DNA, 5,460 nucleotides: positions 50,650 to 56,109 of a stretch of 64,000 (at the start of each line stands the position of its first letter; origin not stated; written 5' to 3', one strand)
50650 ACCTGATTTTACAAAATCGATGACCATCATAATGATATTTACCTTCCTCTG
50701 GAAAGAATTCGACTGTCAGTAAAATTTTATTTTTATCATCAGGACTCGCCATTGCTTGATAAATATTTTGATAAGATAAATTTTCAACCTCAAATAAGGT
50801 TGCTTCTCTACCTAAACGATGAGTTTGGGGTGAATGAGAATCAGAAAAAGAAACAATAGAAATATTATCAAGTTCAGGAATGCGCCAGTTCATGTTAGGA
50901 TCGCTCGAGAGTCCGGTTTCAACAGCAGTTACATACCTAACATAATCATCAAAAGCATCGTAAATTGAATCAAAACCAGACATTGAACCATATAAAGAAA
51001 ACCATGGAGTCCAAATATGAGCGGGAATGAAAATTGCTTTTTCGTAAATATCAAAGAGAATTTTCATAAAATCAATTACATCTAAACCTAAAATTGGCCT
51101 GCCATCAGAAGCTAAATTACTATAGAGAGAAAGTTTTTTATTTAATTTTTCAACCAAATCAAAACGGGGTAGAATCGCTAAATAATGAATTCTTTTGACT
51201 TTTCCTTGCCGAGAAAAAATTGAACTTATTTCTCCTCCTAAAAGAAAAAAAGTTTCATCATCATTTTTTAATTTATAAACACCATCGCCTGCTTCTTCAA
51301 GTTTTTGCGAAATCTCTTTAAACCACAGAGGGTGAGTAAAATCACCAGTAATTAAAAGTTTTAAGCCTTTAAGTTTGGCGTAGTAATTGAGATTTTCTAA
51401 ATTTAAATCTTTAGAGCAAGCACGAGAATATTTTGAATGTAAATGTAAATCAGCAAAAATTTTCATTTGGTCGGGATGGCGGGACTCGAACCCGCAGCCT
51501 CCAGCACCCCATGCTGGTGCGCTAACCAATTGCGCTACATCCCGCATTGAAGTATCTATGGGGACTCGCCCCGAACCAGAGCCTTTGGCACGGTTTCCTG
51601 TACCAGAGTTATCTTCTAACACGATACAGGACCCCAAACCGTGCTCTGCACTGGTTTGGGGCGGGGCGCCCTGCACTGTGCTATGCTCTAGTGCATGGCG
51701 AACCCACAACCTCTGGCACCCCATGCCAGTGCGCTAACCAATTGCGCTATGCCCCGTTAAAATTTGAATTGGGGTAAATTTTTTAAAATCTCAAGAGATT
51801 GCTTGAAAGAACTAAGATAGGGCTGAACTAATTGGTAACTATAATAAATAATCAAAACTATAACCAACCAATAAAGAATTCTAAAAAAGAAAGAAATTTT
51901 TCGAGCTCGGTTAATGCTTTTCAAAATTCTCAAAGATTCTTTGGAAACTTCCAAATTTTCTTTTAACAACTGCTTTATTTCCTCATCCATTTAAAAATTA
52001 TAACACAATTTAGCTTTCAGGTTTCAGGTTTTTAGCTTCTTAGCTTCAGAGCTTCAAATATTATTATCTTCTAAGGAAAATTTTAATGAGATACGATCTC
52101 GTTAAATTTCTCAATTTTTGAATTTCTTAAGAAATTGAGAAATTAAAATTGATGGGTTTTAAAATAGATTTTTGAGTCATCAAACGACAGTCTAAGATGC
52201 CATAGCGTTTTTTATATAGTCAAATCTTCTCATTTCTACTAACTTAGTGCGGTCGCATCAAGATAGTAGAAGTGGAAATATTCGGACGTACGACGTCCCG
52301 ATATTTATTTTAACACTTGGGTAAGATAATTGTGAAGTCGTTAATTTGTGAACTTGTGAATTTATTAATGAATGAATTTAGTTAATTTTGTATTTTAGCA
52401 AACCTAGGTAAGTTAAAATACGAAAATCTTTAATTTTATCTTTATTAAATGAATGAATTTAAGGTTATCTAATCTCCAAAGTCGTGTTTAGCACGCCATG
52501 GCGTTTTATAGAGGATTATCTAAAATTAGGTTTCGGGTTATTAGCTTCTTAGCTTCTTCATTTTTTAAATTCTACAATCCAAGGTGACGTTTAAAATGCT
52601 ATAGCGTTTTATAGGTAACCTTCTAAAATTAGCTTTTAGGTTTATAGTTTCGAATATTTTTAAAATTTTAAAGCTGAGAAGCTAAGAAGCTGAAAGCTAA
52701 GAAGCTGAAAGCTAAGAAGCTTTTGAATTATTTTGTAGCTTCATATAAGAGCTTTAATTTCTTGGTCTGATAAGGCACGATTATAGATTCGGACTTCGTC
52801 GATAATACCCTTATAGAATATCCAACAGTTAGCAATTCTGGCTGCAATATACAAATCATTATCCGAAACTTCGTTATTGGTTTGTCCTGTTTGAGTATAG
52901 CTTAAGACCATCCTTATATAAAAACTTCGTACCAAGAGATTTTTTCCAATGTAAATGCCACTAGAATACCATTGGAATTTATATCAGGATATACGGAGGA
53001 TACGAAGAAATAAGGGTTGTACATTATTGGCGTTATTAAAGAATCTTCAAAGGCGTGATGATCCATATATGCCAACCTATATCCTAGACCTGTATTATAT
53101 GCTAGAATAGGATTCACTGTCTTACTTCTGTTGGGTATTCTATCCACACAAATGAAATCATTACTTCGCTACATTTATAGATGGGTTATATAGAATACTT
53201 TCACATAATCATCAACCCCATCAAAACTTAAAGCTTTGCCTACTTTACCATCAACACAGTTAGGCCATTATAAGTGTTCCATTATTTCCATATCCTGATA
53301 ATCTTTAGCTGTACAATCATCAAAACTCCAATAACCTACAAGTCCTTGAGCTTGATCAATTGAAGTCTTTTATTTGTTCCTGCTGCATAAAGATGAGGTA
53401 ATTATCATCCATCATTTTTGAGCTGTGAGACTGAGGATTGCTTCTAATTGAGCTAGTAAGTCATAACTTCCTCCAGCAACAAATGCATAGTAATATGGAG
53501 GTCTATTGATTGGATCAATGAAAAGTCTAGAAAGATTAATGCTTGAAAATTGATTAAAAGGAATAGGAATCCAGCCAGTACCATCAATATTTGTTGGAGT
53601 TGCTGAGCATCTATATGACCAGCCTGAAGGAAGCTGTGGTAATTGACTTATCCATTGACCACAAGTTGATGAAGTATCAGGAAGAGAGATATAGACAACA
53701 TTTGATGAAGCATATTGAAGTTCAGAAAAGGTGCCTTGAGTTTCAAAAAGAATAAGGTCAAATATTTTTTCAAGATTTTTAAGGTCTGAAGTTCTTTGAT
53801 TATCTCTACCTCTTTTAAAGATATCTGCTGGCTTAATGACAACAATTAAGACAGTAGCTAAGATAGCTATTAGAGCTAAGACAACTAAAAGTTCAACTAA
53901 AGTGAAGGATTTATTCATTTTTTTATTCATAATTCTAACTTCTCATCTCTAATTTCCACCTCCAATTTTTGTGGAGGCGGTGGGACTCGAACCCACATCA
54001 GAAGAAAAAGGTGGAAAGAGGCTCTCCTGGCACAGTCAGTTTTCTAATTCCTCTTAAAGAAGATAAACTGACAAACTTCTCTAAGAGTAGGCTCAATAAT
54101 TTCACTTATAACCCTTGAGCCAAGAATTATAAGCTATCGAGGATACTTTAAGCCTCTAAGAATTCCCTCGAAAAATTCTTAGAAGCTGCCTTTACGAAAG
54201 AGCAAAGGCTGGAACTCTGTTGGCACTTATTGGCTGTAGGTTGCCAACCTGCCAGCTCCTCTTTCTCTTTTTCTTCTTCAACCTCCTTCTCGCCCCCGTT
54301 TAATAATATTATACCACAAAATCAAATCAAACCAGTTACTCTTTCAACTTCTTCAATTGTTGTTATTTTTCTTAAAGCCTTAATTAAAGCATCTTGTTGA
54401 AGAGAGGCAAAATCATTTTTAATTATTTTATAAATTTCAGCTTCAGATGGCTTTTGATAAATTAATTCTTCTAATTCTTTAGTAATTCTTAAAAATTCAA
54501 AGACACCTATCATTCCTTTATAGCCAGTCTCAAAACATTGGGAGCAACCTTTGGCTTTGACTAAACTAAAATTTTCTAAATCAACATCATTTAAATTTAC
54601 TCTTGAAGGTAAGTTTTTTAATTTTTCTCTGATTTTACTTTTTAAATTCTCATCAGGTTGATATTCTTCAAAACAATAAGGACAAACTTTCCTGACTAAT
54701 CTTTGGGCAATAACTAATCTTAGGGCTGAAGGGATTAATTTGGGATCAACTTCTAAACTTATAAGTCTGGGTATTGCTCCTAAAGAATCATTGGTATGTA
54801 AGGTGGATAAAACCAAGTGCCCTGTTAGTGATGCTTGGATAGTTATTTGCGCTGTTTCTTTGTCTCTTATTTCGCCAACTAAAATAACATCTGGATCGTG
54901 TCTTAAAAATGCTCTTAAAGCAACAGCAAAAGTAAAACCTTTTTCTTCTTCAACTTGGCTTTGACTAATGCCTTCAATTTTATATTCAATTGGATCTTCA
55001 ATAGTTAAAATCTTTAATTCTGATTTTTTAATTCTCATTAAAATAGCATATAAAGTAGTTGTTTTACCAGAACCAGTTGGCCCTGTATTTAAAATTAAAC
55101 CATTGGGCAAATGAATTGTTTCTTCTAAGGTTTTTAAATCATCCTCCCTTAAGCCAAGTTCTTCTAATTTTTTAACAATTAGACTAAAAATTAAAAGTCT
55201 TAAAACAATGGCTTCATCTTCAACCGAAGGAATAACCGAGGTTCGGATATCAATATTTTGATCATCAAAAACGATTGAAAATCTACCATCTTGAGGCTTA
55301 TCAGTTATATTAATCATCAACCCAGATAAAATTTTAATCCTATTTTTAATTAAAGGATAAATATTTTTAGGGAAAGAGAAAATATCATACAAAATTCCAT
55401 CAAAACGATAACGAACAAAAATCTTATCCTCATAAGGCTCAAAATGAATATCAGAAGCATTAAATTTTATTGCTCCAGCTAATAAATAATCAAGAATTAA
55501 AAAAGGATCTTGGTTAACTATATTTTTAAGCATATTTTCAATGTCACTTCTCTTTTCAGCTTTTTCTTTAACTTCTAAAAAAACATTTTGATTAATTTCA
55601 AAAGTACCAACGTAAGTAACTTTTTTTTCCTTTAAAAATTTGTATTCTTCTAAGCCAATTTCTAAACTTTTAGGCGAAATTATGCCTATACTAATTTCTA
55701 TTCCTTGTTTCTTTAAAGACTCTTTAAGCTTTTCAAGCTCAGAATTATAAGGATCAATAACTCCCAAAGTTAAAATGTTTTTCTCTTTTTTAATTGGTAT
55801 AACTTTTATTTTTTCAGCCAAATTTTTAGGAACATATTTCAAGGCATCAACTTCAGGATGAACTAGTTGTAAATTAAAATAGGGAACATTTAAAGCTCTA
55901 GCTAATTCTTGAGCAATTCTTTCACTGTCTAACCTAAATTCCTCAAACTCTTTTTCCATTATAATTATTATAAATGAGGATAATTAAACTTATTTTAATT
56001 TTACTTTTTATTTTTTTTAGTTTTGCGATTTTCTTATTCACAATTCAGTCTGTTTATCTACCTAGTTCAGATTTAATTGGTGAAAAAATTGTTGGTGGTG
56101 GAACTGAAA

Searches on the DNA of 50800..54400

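Call 17: search_rna_families(source=window, start=50800, end=54400, threshold=evalue, max_evalue=1)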
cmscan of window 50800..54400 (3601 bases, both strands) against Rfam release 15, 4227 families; matches with E-value up to 1: 7.
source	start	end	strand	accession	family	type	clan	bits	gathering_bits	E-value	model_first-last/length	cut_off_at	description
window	53969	54297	-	RF00023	tmRNA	Gene;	CL00001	99.8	47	5.2e-39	1-374/374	no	transfer-messenger RNA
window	51471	51544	-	RF00005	tRNA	Gene; tRNA;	CL00001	69.2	29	3e-14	1-71/71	no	tRNA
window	51382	51506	+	RF02194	HPnc0260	Gene; antisense;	-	36.8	59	0.15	1-156/156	no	Bacterial antisense RNA HPnc0260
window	52093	52156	+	RF03719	mir-3914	Gene; miRNA;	-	29.1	97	0.0022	1-95/95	no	mir-3914 microRNA precursor family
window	51688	51756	-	RF00005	tRNA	Gene; tRNA;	CL00001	24.6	29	0.055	1-71/71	no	tRNA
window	51232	51326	+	RF02706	TeloSII_ncR30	Gene; sRNA;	-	23.5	86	0.022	1-226/226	no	TeloSII non coding RNA 30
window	53954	53996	-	RF04321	tmRNA_permuted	Gene;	-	22.4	47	0.09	36-96/213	no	permuted transfer-messenger RNA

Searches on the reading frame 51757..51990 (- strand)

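Call 13: search_protein_families(library=pfam, proteins=[window:51757-51990:-], max_evalue=0.01)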
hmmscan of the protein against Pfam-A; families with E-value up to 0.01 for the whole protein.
window:51757-51990:- (77 aa): 0 families

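Call 15: search_protein_families(library=ncbifam, proteins=[window:51757-51990:-], max_evalue=0.01)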
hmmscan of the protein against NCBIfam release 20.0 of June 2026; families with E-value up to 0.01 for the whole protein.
window:51757-51990:- (77 aa): 1 family
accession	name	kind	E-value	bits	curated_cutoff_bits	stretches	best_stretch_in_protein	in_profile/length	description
TIGR02893.2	spore_yabQ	equivalog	0.0098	16.1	32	0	21-52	26-58/88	spore cortex biosynthesis protein YabQ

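Call 74: search_protein_families(library=pfam, proteins=[window:51760-51990:-], max_evalue=0.1)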
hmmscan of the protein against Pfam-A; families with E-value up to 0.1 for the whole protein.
seq(77 aa): 0 families

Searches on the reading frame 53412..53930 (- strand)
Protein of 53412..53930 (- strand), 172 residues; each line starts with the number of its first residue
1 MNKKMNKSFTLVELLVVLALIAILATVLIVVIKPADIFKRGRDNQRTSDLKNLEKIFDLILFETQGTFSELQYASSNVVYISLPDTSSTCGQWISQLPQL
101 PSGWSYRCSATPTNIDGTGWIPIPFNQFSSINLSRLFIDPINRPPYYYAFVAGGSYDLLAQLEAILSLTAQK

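Call 13: search_protein_families(library=pfam, proteins=[window:53412-53930:-], max_evalue=0.01)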
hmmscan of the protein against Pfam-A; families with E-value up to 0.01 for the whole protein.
window:53412-53930:- (172 aa): 1 family
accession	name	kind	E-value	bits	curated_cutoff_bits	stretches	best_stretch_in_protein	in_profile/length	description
PF07963.17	N_methyl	-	2.2e-07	30.6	21.2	1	4-28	2-26/27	Prokaryotic N-terminal methylation motif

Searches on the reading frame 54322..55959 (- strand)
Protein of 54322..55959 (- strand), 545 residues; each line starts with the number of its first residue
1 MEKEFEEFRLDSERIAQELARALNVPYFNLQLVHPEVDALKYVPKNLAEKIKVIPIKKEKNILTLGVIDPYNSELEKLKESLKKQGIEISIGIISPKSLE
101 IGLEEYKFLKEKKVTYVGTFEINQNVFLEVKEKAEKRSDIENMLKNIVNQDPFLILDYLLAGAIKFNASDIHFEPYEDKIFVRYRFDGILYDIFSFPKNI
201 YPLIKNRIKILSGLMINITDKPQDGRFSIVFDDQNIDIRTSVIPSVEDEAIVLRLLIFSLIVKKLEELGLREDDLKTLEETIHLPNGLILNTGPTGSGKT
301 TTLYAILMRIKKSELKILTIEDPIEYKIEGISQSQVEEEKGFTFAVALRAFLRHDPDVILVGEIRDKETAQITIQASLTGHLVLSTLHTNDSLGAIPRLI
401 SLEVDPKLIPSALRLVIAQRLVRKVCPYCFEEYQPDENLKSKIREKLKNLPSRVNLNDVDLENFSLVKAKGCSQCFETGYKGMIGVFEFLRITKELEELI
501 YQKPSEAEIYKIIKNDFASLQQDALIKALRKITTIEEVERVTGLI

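Call 13: search_protein_families(library=pfam, proteins=[window:54322-55959:-], max_evalue=0.01)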
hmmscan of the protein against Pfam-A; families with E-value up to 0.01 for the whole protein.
window:54322-55959:- (545 aa): 4 families
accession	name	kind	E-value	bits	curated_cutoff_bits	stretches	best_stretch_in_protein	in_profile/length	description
PF00437.27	T2SSE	-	9.3e-112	373.8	24.9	1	157-540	13-370/370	Type II/IV secretion system protein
PF05157.20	MshEN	-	2.2e-07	31.2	23.1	1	23-94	1-71/90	MshEN domain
PF25199.1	nSTAND_NTPase5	-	0.0004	20.7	34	1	288-330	43-86/145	Novel STAND NTPase 5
PF13476.12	AAA_23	-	0.0059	17.7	27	1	279-307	12-40/201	AAA domain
